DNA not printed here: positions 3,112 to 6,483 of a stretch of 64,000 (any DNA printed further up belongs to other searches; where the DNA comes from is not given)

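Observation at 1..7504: Four-gene defence operon built around a Type III Res-like helicase-nuclease with no methyltransferase in view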

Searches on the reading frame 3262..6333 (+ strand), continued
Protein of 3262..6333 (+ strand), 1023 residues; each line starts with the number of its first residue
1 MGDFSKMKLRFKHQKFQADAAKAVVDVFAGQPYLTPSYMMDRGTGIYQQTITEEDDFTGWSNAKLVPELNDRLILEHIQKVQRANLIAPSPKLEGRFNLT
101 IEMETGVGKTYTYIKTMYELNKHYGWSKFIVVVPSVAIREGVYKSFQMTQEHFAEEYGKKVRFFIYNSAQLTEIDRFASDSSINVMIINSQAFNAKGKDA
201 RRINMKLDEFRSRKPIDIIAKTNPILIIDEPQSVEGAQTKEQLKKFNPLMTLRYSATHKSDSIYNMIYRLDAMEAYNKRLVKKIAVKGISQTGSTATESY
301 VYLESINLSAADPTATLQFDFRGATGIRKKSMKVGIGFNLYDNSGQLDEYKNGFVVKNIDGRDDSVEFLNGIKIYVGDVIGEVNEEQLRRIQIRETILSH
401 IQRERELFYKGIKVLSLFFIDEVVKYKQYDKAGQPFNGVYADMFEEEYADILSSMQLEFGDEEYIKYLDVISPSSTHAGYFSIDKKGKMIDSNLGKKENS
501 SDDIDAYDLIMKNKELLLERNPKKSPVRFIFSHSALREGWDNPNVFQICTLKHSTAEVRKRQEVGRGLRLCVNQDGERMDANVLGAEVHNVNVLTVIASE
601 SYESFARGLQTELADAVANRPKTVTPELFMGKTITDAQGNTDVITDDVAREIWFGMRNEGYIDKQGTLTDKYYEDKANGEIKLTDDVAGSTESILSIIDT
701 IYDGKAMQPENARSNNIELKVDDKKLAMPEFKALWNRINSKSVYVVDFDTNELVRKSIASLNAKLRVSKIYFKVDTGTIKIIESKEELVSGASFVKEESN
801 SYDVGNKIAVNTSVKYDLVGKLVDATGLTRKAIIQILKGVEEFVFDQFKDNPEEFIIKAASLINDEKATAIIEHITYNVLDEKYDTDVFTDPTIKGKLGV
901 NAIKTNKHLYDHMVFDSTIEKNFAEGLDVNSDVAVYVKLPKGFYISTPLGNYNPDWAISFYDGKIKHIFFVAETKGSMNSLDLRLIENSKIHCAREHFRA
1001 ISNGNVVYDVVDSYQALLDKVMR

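Call 27: search_protein_families(library=pfam, proteins=[L011:6788-7852:+, L017:8949-10004:+, L079:8349-10004:+, L086:6976-8937:+, L086:9105-10001:+, L072:6816-8420:+, L072:8432-9163:+, L072:9163-9972:+, L007:9417-10001:+, L014:998-1756:+], max_evalue=0.001)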
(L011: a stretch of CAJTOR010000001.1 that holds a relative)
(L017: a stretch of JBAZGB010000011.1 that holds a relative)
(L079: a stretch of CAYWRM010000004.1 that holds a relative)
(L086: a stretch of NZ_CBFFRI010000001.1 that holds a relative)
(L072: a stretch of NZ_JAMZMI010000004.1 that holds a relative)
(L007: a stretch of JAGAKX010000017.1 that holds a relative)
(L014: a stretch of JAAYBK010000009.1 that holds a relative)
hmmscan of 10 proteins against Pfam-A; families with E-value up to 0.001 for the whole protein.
L011:6788-7852:+ (354 aa): 2 families
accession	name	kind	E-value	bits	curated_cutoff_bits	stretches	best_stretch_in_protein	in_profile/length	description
PF06250.17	YhcG_C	-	9.4e-58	194.9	32.5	1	188-341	2-156/157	YhcG PDDEXK nuclease domain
PF17761.7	DUF1016_N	-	1.8e-40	138.6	32.8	1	13-163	2-137/137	DUF1016 N-terminal domain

L017:8949-10004:+ (351 aa): 1 family
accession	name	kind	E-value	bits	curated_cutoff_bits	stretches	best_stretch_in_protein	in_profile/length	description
PF13310.11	Virulence_RhuM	-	3.5e-106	354.6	33.7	1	77-326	2-248/252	Virulence protein RhuM family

L079:8349-10004:+ (551 aa): 4 families
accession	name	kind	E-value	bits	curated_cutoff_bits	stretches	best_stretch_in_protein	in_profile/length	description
PF04326.19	SLFN_AlbA_2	-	1.6e-16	61.3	25.3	1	17-142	1-115/118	Schlafen, AlbA_2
PF13749.12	HATPase_c_4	-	1.7e-13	50.8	26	1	317-406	1-88/89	Putative ATP-dependent DNA helicase recG C-terminal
PF21247.3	Fic-like_C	-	9.9e-11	41.8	27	1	477-538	3-64/64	Filamentation induced by cAMP protein Fic-like, C-terminal domain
PF14947.12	HTH_45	-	0.00044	20.6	25.5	1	479-548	10-69/77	Winged helix-turn-helix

L086:6976-8937:+ (653 aa): 2 families
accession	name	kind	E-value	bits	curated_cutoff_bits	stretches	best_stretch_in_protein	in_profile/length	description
PF13749.12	HATPase_c_4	-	4.2e-19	68.8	26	1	321-406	2-89/89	Putative ATP-dependent DNA helicase recG C-terminal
PF04326.19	SLFN_AlbA_2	-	1.1e-12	48.9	25.3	1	16-143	1-117/118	Schlafen, AlbA_2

L086:9105-10001:+ (298 aa): 1 family
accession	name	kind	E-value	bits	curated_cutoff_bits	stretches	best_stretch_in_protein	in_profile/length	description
PF07751.16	Abi_2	-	2e-56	191.7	25.6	1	33-218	2-184/184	Abi-like protein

L072:6816-8420:+ (534 aa): 1 family
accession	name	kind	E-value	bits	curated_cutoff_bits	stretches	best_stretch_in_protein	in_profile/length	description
PF01618.21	MotA_ExbB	-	1.6e-05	25.1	22.9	1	39-110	47-117/127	MotA/TolQ/ExbB proton channel family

L072:8432-9163:+ (243 aa): 1 family
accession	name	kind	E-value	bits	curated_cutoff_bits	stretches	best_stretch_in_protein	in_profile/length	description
PF00691.25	OmpA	-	1e-06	29.4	27.2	1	92-170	1-66/98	OmpA family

L072:9163-9972:+ (269 aa): 0 families

L007:9417-10001:+ (194 aa): 0 families

L014:998-1756:+ (252 aa): 1 family
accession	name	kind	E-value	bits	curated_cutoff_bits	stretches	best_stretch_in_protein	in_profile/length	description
PF01844.29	HNH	-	2.2e-07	31.3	21.4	1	19-59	1-43/47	HNH endonuclease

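Call 28: search_protein_families(library=pfam, proteins=[L030:9105-10004:+, L059:9446-9976:+, L061:8951-9976:+, L075:9272-9997:+, L081:4496-5332:+, L084:9327-9992:+, L085:9210-10004:+, L076:4901-5374:-, L076:5408-6319:-, L017:8530-8934:+], max_evalue=0.001)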
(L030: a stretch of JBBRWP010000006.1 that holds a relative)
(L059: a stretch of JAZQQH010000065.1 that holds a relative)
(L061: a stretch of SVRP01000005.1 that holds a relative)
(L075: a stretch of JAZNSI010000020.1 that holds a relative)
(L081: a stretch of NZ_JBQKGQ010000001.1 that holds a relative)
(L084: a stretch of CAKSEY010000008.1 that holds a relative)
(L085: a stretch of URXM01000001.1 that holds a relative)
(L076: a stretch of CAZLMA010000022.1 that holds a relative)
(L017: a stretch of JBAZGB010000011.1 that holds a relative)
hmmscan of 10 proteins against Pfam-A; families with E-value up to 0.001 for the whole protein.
L030:9105-10004:+ (299 aa): 2 families
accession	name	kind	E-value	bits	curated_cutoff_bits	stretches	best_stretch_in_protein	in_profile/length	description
PF02661.23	Fic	-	1.4e-10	42.3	24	1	141-227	4-93/93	Fic/DOC family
PF02498.22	Bro-N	-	2.1e-06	28.7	25.6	1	13-110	1-91/96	BRO family, N-terminal domain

L059:9446-9976:+ (176 aa): 0 families

L061:8951-9976:+ (341 aa): 1 family
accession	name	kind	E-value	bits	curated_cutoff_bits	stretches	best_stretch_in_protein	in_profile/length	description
PF11185.13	DUF2971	-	3.6e-08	35.1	22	1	159-255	1-89/89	Protein of unknown function (DUF2971)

L075:9272-9997:+ (241 aa): 0 families

L081:4496-5332:+ (278 aa): 1 family
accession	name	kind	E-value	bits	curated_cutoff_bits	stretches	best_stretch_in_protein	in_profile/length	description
PF14355.11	Abi_C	-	3.6e-24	85.1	24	1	189-270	2-83/83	Abortive infection C-terminus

L084:9327-9992:+ (221 aa): 1 family
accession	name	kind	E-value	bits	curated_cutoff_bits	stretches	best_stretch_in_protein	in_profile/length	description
PF14353.12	CpXC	-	1e-37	129.3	25.4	1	10-139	2-121/121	CpXC protein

L085:9210-10004:+ (264 aa): 0 families

L076:4901-5374:- (157 aa): 0 families

L076:5408-6319:- (303 aa): 2 families
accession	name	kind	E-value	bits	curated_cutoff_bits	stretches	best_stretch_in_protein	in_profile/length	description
PF12784.13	PDDEXK_2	-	2.9e-08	34.2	27.4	1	80-142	54-117/229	PD-(D/E)XK nuclease family transposase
PF13384.12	HTH_23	-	0.00054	20.1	24.6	0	267-295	12-39/50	Homeodomain-like domain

L017:8530-8934:+ (134 aa): 1 family
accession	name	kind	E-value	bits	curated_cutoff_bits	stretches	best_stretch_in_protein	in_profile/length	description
PF05635.17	23S_rRNA_IVP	-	9.7e-28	96.9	33.8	1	11-113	4-105/106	23S rRNA-intervening sequence protein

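Call 51: search_solved_structures(query=window:3280-6333:+, max_evalue=0.001, show_alignments=1)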
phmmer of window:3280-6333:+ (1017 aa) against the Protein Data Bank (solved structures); distinct sequences matched with E-value up to 0.001: 1.
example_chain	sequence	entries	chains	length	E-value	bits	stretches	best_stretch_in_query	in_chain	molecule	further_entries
4zcf_C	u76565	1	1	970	4.7e-61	210.1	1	63-569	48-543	Restriction endonuclease EcoP15I, restriction subunit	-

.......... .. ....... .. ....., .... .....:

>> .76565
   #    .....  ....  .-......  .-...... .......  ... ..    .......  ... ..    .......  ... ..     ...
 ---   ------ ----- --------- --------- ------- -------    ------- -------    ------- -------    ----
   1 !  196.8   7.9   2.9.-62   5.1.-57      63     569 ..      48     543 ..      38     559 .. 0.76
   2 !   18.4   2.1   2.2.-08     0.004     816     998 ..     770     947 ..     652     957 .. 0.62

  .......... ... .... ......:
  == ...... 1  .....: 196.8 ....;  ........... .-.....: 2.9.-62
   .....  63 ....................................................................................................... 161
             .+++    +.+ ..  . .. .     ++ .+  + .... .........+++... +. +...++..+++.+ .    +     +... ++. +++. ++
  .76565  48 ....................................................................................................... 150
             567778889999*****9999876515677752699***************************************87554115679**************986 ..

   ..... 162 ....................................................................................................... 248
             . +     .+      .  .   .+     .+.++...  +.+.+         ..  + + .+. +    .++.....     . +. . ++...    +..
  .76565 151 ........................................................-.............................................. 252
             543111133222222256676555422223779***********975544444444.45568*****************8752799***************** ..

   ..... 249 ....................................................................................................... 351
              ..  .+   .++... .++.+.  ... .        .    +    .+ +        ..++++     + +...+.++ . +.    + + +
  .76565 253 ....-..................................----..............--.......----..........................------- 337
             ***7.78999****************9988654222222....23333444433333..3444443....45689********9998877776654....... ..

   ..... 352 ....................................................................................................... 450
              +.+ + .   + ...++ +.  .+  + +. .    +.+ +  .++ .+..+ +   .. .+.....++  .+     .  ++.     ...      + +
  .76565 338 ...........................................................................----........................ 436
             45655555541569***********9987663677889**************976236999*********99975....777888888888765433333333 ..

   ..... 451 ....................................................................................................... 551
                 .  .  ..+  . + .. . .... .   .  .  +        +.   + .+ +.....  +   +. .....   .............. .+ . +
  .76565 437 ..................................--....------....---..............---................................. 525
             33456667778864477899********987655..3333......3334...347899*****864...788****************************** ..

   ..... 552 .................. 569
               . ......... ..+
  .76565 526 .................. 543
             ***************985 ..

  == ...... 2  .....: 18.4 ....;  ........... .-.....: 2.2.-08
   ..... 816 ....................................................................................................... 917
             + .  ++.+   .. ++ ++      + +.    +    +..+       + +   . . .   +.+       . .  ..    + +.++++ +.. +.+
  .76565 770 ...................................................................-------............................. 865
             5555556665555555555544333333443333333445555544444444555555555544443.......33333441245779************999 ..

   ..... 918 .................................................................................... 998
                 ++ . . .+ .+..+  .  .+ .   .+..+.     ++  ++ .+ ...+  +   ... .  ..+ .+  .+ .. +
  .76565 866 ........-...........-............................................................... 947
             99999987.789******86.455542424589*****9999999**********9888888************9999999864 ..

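Call 77: search_protein_families(library=pfam, proteins=[L007:6341-7471:+, L010:6257-8074:+, L010:5373-6257:+, L015:6099-7169:+], max_evalue=0.001)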
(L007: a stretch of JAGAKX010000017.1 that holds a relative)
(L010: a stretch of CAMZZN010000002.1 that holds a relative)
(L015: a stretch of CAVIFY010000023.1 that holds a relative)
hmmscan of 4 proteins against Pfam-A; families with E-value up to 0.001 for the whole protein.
L007:6341-7471:+ (376 aa): 0 families

L010:6257-8074:+ (605 aa): 0 families

L010:5373-6257:+ (294 aa): 0 families

L015:6099-7169:+ (356 aa): 1 family
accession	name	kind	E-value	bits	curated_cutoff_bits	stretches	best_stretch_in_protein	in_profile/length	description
PF04326.19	SLFN_AlbA_2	-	4.3e-20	72.9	25.3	1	24-160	1-117/118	Schlafen, AlbA_2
